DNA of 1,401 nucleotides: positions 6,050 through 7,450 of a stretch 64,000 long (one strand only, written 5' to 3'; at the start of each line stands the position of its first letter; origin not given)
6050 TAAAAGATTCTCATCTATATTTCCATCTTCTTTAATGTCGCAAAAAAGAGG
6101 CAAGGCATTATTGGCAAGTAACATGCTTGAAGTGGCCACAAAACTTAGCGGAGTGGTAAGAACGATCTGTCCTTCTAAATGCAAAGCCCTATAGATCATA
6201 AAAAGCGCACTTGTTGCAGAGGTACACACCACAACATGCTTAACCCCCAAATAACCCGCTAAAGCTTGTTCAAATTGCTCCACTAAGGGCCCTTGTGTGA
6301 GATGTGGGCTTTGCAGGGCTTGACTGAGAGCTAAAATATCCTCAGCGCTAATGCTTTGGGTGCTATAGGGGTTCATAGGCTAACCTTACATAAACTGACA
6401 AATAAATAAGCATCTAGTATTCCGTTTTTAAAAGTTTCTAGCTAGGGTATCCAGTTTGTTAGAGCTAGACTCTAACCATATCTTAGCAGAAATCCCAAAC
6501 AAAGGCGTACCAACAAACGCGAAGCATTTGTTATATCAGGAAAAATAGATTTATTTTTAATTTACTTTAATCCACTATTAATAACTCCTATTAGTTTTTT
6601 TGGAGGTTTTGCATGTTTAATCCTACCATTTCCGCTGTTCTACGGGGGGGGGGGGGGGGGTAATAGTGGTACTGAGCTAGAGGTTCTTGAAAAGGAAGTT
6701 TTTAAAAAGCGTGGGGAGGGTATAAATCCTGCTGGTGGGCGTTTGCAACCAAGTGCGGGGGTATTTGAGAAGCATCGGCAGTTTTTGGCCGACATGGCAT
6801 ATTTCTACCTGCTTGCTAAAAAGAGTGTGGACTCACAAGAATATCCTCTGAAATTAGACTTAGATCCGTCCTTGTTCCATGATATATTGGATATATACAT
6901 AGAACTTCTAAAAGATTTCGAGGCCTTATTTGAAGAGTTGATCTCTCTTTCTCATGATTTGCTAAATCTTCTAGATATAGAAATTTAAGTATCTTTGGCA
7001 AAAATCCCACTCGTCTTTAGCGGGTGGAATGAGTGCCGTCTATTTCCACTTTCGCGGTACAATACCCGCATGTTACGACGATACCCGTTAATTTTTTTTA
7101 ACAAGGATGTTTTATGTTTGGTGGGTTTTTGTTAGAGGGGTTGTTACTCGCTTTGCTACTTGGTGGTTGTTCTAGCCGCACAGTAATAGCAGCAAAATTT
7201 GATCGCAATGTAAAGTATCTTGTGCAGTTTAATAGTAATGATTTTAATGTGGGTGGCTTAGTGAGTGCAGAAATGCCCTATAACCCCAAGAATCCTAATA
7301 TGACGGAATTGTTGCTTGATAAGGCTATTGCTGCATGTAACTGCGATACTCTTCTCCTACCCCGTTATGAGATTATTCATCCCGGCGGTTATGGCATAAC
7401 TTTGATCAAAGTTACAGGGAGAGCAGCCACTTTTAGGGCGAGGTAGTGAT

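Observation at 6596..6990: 17-nt poly-G tract splits a small ORF with its own SD/ATG: a contingency (phase-variable) gene caught in the OFF state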

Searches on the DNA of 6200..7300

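Call 51: search_rna_families(source=window, start=6200, end=7300, threshold=evalue, max_evalue=1)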
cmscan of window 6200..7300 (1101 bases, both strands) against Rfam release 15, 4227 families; matches with E-value up to 1: 0.
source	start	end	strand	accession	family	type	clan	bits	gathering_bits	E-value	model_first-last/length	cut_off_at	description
